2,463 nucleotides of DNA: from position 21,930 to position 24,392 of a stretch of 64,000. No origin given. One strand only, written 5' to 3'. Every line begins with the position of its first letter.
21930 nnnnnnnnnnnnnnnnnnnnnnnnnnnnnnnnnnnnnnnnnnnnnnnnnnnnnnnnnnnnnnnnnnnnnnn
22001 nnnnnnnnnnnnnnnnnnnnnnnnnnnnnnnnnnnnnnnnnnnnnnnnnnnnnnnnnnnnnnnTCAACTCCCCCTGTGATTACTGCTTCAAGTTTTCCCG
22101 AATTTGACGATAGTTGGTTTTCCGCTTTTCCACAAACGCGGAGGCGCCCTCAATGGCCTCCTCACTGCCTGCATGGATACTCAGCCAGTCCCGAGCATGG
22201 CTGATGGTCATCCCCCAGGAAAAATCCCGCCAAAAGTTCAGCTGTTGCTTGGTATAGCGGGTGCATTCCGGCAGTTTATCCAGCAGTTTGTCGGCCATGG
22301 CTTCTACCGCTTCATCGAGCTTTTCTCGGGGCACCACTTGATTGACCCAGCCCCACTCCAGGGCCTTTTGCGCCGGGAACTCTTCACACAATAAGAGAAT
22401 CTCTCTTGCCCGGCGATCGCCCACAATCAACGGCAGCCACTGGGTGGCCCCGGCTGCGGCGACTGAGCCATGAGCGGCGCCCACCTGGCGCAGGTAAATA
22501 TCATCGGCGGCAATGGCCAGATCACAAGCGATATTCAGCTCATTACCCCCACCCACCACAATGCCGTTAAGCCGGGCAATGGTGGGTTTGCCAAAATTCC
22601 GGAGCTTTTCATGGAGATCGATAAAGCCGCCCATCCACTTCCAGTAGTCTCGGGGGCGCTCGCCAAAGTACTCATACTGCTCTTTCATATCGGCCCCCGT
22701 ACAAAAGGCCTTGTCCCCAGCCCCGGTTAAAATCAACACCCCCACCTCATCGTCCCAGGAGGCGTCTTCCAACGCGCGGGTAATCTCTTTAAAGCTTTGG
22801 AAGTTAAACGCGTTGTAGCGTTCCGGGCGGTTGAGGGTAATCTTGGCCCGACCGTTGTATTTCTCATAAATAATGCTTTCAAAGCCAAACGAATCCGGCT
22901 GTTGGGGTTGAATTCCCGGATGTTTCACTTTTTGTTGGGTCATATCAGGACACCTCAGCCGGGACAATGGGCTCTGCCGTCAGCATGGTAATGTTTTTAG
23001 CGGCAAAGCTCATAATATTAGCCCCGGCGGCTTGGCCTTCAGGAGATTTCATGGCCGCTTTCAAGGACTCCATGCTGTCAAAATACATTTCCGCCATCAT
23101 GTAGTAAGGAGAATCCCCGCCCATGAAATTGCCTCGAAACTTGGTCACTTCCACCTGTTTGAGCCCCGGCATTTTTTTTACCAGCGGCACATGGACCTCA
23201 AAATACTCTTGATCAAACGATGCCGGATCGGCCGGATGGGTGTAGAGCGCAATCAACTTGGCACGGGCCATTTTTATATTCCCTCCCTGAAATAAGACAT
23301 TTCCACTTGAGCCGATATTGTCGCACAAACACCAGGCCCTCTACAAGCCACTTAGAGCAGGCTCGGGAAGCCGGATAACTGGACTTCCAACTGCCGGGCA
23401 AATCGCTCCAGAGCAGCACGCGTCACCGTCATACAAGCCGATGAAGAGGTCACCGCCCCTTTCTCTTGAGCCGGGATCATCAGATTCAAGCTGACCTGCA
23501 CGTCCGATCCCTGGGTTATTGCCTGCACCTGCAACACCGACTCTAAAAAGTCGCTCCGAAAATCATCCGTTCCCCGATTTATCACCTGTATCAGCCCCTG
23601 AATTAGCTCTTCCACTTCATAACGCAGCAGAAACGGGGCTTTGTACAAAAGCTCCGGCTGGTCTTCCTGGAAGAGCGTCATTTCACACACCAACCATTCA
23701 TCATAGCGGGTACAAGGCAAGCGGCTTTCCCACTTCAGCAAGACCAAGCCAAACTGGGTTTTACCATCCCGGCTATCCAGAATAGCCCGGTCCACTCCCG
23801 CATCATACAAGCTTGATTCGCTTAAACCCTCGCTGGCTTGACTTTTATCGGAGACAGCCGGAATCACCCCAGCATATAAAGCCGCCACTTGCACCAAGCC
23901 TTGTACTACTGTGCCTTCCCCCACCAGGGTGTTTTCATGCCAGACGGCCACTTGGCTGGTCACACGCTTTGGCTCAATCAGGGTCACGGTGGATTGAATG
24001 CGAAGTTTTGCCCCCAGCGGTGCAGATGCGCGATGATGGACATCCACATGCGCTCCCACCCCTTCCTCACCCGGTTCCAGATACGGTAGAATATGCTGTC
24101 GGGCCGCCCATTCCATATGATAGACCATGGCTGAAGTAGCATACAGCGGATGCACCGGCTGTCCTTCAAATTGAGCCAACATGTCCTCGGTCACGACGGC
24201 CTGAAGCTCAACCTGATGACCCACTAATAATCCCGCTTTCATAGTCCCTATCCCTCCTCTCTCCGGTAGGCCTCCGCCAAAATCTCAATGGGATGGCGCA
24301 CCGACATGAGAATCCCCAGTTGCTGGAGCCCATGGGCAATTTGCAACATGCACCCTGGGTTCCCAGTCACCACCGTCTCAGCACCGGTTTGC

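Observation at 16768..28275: About 11.5 kb minus-strand catabolic operon: glcDEF-like oxidase plus a CoA-thioester ring-processing set with a solitary PaaA-like oxygenase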

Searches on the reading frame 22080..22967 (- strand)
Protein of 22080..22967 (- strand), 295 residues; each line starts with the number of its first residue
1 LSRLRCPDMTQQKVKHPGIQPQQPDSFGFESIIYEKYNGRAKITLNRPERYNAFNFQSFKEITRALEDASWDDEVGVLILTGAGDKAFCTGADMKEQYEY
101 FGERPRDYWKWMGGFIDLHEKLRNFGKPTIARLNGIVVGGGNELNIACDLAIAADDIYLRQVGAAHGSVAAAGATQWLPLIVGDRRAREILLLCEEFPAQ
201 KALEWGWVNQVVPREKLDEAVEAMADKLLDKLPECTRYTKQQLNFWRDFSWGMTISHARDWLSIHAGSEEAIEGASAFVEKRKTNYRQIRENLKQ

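Call 3: search_protein_families(library=pfam, proteins=[window:22080-22967:-])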
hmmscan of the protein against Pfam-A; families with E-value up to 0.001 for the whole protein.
window:22080-22967:- (295 aa): 2 families
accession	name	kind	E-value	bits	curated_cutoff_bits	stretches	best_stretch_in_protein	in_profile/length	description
PF00378.25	ECH_1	-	9.9e-56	189.3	27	1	36-288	2-250/251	Enoyl-CoA hydratase/isomerase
PF16113.10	ECH_2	-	4.4e-25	89.3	27.2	1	42-231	3-194/335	Enoyl-CoA hydratase/isomerase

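Call 5: search_protein_families(library=ncbifam, proteins=[window:22080-22967:-], max_evalue=0.00001)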
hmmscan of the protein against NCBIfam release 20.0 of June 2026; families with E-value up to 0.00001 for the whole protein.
window:22080-22967:- (295 aa): 70 families (the best 25 are shown)
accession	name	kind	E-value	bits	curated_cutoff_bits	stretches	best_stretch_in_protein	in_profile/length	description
TIGR03210.1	badI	equivalog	6e-59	199.4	467.6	1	29-288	1-255/256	2-ketocyclohexanecarboxyl-CoA hydrolase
NF005637.0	PRK07396.1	equivalog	3.7e-58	197.1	380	1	28-290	11-270/273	1,4-dihydroxy-2-naphthoyl-CoA synthase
TIGR01929.1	menB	equivalog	5.1e-55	186.8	342.7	1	29-287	1-257/259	1,4-dihydroxy-2-naphthoyl-CoA synthase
TIGR03200.1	dearomat_oah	equivalog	4.2e-51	174.1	464.45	2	41-215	39-213/360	6-oxocyclohex-1-ene-1-carbonyl-CoA hydratase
NF042430.2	EnCoAhydt_DpgD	equivalog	4.4e-47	160.7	400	1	34-287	1-256/258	enoyl-CoA-hydratase DpgD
NF004475.0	PRK05809.1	subfamily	1e-45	156.3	394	1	29-287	3-258/260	short-chain-enoyl-CoA hydratase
NF005802.0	PRK07657.1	equivalog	2e-44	152.1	363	1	38-287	12-258/260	enoyl-CoA hydratase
NF004634.0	PRK05980.1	equivalog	1.1e-43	149.6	375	1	31-287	4-261/263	crotonase/enoyl-CoA hydratase family protein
NF006588.0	PRK09120.1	equivalog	3e-40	138.1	276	1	33-257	11-235/276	p-hydroxycinnamoyl CoA hydratase/lyase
TIGR02280.1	PaaB1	equivalog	5.8e-40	137.4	345.15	1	33-287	2-254/256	2-(1,2-epoxy-1,2-dihydrophenyl)acetyl-CoA isomerase PaaG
NF004840.0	PRK06190.1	equivalog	1.5e-39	136.1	253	1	33-259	7-229/260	enoyl-CoA hydratase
NF006109.0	PRK08260.1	subfamily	2.7e-39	135.2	320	1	29-289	3-278/296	enoyl-CoA hydratase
NF006186.0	PRK08321.1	equivalog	4.2e-39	134.9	378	1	25-288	18-297/302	1,4-dihydroxy-2-naphthoyl-CoA synthase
NF004796.0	PRK06144.1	subfamily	6.8e-39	133.9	272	1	31-286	9-259/262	enoyl-CoA hydratase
NF051848.1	EnCoAHydtEchA19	equivalog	7.2e-39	133.9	400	1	42-287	12-256/258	enoyl-CoA hydratase EchA19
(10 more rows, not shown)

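Call 39: search_solved_structures(query=window:22080-22943:-, max_evalue=1e-20)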
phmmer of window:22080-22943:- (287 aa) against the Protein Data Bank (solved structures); distinct sequences matched with E-value up to 1e-20: 79 (the best 60 are shown).
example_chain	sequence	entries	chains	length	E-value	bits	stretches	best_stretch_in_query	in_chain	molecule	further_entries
2iex_A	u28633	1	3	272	5.9e-54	186.5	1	18-281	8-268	Dihydroxynapthoic acid synthetase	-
4els_A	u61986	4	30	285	4.6e-50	173.7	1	18-284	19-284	1,4-Dihydroxy-2-naphthoyl-CoA synthase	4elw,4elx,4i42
3t88_A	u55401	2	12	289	4.9e-50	173.6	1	18-284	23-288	1,4-Dihydroxy-2-naphthoyl-CoA synthase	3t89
3h02_A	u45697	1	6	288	5.2e-48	167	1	18-284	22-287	Naphthoate synthase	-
2uzf_A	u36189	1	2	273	5.6e-48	166.8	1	21-280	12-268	NAPHTHOATE SYNTHASE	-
5zai_A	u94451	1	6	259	2e-40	142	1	21-278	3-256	3-hydroxypropionyl-coenzyme A dehydratase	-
4eml_A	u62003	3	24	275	2.6e-39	138.4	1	21-280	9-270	Naphthoate synthase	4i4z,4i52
6ojm_A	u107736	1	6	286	1.1e-35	126.5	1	20-279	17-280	1,4-dihydroxy-2-naphthoyl-CoA synthase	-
3kqf_A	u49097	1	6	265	3.5e-34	121.6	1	33-279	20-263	Enoyl-CoA hydratase/isomerase family protein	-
5z7r_A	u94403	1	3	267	2.3e-32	115.6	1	22-277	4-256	Short-chain-enoyl-CoA hydratase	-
3r0o_A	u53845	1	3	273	1e-30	110.2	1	23-276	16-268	Carnitinyl-CoA dehydratase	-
3h81_A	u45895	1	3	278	3.3e-30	108.5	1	12-277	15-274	enoyl-CoA hydratase echA8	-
7eum_C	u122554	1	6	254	3.4e-30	108.5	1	30-240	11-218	Enoyl-CoA hydratase/isomerase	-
9rgq_A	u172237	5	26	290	3.6e-30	108.4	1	20-279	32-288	Enoyl-CoA hydratase, mitochondrial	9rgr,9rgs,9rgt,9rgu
1dub_A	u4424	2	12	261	3.7e-30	108.3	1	21-279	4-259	2-ENOYL-COA HYDRATASE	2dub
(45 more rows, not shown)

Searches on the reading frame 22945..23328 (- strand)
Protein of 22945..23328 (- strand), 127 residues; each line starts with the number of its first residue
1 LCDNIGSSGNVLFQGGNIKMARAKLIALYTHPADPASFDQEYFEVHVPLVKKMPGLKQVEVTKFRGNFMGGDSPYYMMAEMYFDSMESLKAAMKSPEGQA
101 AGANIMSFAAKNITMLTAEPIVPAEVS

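Call 3: search_protein_families(library=pfam, proteins=[window:22945-23328:-])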
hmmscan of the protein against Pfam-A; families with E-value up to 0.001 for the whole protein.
window:22945-23328:- (127 aa): 1 family
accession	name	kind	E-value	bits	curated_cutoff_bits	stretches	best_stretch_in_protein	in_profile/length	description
PF07110.17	EthD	-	6.9e-13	50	22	1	32-109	3-93/96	EthD domain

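Call 5: search_protein_families(library=ncbifam, proteins=[window:22945-23328:-], max_evalue=0.00001)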
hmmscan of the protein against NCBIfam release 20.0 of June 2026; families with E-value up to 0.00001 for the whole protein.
window:22945-23328:- (127 aa): 1 family
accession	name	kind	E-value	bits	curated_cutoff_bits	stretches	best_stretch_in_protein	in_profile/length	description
TIGR02118.1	TIGR02118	subfamily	1.9e-29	102.3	30.5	1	24-119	3-99/103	EthD family reductase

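Call 41: search_solved_structures(query=window:22945-23271:-, max_evalue=0.01)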
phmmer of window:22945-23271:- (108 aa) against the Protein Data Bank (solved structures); distinct sequences matched with E-value up to 0.01: 1.
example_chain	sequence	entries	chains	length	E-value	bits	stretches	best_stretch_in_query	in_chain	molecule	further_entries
2ftr_A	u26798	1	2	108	9.8e-27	96.5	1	4-100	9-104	BH0200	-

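Call 74: find_homologous_proteins(query=window:22945-23271:-, max_evalue=0.00001)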
Query window:22945-23271:- (108 aa): 153 proteins with E <= 0.00001 among 156 candidates; the best 120 are listed.
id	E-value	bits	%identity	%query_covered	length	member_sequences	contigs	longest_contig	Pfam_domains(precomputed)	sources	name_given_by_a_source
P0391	4.1e-64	231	100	100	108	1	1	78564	PF07110.18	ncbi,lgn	-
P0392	2.0e-36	142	65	94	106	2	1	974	PF07110.18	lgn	-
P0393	7.6e-36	140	65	93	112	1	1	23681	PF07110.18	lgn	-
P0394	1.8e-35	139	66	93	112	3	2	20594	PF07110.18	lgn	-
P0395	1.4e-33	133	64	89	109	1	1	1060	PF07110.18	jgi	jgi:uncharacterized protein (TIGR02118 family)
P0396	1.5e-33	133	63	92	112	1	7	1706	PF07110.18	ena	-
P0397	6.4e-33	131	60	92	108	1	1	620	PF07110.18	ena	-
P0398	4.4e-32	128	66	81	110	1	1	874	PF07110.18,PF03992.23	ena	-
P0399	2.2e-31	126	61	90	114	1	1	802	PF07110.18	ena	-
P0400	7.2e-31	124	61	89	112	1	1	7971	PF07110.18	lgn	-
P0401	3.3e-30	122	59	92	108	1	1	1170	PF07110.18,PF03992.23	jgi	jgi:uncharacterized protein (TIGR02118 family)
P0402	1.3e-29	120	62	90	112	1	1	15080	PF07110.18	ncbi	-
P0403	7.4e-29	118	58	89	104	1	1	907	PF07110.18,PF03992.23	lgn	-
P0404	8.1e-29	118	58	90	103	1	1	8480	PF07110.18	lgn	-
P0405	1.2e-28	117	60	90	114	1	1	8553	PF07110.18,PF03992.23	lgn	-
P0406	2.2e-28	116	53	91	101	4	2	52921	PF07110.18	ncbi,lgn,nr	ncbi:MAG: EthD family reductase [Armatimonadota bacterium]|nr:EthD family reductase [Armatimonadota 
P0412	8.1e-27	111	55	89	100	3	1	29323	PF07110.18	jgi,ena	jgi:uncharacterized protein (TIGR02118 family)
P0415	2.0e-26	110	62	92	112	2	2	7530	PF07110.18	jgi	jgi:uncharacterized protein (TIGR02118 family)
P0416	2.7e-26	110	56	89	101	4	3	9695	PF07110.18,PF03992.23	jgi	jgi:uncharacterized protein (TIGR02118 family)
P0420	1.1e-25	108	54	90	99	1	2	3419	PF07110.18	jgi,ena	jgi:uncharacterized protein (TIGR02118 family)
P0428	4.1e-25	106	54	90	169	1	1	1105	PF07110.18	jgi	jgi:uncharacterized protein (TIGR02118 family)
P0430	4.4e-25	106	53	89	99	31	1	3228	PF07110.18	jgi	jgi:uncharacterized protein (TIGR02118 family)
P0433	6.5e-25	105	54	92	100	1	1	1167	PF07110.18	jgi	jgi:uncharacterized protein (TIGR02118 family)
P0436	7.9e-25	105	52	90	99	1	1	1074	PF07110.18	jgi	jgi:uncharacterized protein (TIGR02118 family)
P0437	8.6e-25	105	53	89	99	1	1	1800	PF07110.18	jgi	jgi:uncharacterized protein (TIGR02118 family)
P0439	1.3e-24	104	53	90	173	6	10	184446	PF07110.18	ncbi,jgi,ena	jgi:uncharacterized protein (TIGR02118 family)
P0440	1.3e-24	104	55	90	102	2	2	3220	PF07110.18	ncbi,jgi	jgi:uncharacterized protein (TIGR02118 family)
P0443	1.9e-24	104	51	90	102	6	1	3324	PF07110.18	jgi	jgi:uncharacterized protein (TIGR02118 family)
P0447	2.1e-24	104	53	89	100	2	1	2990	PF07110.18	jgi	jgi:uncharacterized protein (TIGR02118 family)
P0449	2.3e-24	103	52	89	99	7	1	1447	PF07110.18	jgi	jgi:uncharacterized protein (TIGR02118 family)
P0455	4.7e-24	102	53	86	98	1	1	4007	PF07110.18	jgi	jgi:uncharacterized protein (TIGR02118 family)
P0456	4.8e-24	102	52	89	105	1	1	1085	PF07110.18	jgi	jgi:uncharacterized protein (TIGR02118 family)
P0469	1.7e-23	101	52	89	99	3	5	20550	PF07110.18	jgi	jgi:uncharacterized protein (TIGR02118 family)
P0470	1.9e-23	100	51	89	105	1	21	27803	PF07110.18,PF03992.23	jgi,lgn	jgi:uncharacterized protein (TIGR02118 family)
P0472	2.1e-23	100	53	89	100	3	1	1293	PF07110.18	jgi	jgi:uncharacterized protein (TIGR02118 family)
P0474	2.8e-23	100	54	90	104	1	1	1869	PF07110.18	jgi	jgi:uncharacterized protein (TIGR02118 family)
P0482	3.8e-23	100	52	89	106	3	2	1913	PF07110.18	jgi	jgi:uncharacterized protein (TIGR02118 family)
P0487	4.5e-23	99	51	89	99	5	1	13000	PF07110.18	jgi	jgi:uncharacterized protein (TIGR02118 family)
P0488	4.7e-23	99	53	89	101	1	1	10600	PF07110.18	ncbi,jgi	jgi:uncharacterized protein (TIGR02118 family)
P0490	5.5e-23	99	53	89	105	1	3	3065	PF07110.18,PF03992.23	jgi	jgi:uncharacterized protein (TIGR02118 family)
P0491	6.0e-23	99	52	89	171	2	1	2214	PF07110.18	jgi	jgi:uncharacterized protein (TIGR02118 family)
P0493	6.1e-23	99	48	89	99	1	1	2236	PF07110.18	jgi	jgi:uncharacterized protein (TIGR02118 family)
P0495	7.4e-23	99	51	89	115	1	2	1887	PF07110.18,PF03992.23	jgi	jgi:uncharacterized protein (TIGR02118 family)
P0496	8.6e-23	98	50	89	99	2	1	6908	PF07110.18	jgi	jgi:uncharacterized protein (TIGR02118 family)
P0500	1.4e-22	98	51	89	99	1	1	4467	PF07110.18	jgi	jgi:uncharacterized protein (TIGR02118 family)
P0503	1.6e-22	98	52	89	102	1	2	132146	PF07110.18,PF03992.23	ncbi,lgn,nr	ncbi:MAG TPA: EthD family reductase [Bacteroidota bacterium]|nr:EthD family reductase [Bacteroidota 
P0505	2.0e-22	97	51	89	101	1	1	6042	PF07110.18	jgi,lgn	jgi:uncharacterized protein (TIGR02118 family)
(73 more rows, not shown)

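Call 75: find_encoding_contigs(protein=P0406, flank=8000, max_places=1)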
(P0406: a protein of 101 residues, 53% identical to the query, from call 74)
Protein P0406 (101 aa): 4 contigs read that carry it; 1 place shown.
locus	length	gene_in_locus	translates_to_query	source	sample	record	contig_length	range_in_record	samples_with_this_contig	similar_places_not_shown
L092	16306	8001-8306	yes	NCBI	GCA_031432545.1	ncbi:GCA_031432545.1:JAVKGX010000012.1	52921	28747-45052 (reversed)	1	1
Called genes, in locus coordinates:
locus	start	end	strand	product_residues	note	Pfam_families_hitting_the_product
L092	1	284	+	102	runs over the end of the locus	PF04232:SpoVS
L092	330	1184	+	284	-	PF02811:PHP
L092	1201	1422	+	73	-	PF13240:Zn_Ribbon_1 (weak)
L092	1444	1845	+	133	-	PF12390:Se-cys_synth_N (weak)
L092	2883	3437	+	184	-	PF00009:GTP_EFTU, PF01926:MMR_HSR1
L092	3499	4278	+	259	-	PF25461:Beta-barrel_SelB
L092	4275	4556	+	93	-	PF09107:WHD_3rd_SelB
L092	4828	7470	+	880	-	PF00133:tRNA-synt_1, PF09334:tRNA-synt_1g, PF08264:Anticodon_1, PF10458:Val_tRNA-synt_C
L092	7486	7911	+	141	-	-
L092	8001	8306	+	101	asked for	PF07110:EthD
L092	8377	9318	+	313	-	PF00378:ECH_1, PF16113:ECH_2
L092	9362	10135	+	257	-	PF00378:ECH_1, PF16113:ECH_2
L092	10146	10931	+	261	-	PF00378:ECH_1, PF16113:ECH_2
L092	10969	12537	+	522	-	PF02737:3HCDH_N, PF00725:3HCDH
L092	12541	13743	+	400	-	PF00108:Thiolase_N, PF00109:ketoacyl-synt, PF22691:Thiolase_C_1 (faint), PF02803:Thiolase_C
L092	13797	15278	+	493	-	PF00171:Aldedh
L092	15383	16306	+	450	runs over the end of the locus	PF21760:SecD_1st, PF22599:SecDF_P1_head, PF02355:SecD_SecF_C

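Call 76: find_encoding_contigs(protein=P0503, flank=8000, max_places=1)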
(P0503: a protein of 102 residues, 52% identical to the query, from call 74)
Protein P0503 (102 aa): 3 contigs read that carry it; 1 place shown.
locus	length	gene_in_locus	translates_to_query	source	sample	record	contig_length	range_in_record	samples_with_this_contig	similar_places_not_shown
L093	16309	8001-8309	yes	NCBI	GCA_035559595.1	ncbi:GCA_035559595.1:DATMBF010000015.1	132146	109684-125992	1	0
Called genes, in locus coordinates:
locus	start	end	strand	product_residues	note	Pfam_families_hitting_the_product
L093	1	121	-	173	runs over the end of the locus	PF00466:Ribosomal_L10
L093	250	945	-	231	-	PF00687:Ribosomal_L1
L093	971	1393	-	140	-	PF03946:Ribosomal_L11_N, PF00298:Ribosomal_L11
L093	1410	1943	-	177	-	PF02357:NusG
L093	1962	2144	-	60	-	PF00584:SecE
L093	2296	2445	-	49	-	PF00471:Ribosomal_L33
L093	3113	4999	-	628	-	PF11028:TMEM260_N, PF13231:PMT_2 (weak), PF28495:TMEM260_2 (faint)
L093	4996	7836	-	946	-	PF03710:GlnE, PF08335:GlnD_UR_UTase, PF03710:GlnE, PF08335:GlnD_UR_UTase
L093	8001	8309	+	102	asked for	PF03992:ABM (weak), PF07110:EthD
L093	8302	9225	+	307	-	PF00378:ECH_1, PF16113:ECH_2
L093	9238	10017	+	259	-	PF00378:ECH_1, PF16113:ECH_2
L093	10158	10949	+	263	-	PF00378:ECH_1, PF16113:ECH_2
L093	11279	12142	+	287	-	PF02737:3HCDH_N, PF00725:3HCDH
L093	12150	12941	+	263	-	PF00725:3HCDH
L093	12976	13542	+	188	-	-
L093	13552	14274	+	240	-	PF07610:DUF1573, PF15780:ASH (faint), PF22544:HYDIN_VesB_CFA65-like_Ig, PF07610:DUF1573 (weak), PF22544:HYDIN_VesB_CFA65-like_Ig (weak)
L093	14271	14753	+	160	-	PF00581:Rhodanese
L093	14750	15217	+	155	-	PF07291:MauE, PF07681:DoxX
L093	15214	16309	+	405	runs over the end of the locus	PF00108:Thiolase_N, PF00109:ketoacyl-synt (weak), PF02803:Thiolase_C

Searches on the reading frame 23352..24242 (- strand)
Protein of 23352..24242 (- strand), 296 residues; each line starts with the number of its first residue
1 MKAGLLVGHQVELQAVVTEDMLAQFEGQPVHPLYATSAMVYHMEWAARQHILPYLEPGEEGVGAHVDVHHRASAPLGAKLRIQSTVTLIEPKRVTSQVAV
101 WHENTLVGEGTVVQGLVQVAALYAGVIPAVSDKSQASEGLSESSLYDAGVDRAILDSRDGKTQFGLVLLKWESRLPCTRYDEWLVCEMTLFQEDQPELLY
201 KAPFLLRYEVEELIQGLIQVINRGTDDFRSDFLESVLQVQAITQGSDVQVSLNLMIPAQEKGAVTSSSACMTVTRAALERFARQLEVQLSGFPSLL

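Call 3: search_protein_families(library=pfam, proteins=[window:23352-24242:-])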
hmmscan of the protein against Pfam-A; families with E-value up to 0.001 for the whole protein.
window:23352-24242:- (296 aa): 2 families
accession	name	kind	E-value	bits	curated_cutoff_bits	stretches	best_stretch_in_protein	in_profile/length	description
PF22636.2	FlK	-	1.8e-31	108.7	27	1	17-118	1-101/103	Fluoroacetyl-CoA-specific thioesterase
PF24716.1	WapI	-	2e-09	38.2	27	1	160-293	6-138/138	Immunity protein WapI-like family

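Call 5: search_protein_families(library=ncbifam, proteins=[window:23352-24242:-], max_evalue=0.00001)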
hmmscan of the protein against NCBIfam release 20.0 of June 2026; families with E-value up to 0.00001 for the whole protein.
window:23352-24242:- (296 aa): 0 families

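Call 40: search_solved_structures(query=window:23352-24242:-, max_evalue=0.01)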
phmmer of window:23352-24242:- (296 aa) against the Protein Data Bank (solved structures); distinct sequences matched with E-value up to 0.01: 6.
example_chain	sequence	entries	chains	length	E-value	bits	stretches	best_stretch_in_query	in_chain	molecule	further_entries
2cwz_A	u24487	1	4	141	4e-20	75.4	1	8-120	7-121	thioesterase family protein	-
3p3f_A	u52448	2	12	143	1.9e-09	40.3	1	32-120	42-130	Fluoroacetyl coenzyme A thioesterase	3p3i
3kv7_A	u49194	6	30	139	2e-09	40.3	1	32-120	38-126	fluoroacetyl-CoA thioesterase FlK | Fluoroacetyl-CoA thioesterase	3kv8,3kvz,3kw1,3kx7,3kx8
3p2q_A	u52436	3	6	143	2.1e-09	40.2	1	32-120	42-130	Fluoroacetyl coenzyme A thioesterase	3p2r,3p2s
3kuv_A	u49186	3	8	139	6.7e-09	38.5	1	32-120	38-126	Fluoroacetyl coenzyme A thioesterase | Fluoroacetyl-CoA thioesterase FlK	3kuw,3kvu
3kvi_A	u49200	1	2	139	9.1e-09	38.1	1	32-120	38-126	Fluoroacetyl-CoA thioesterase FlK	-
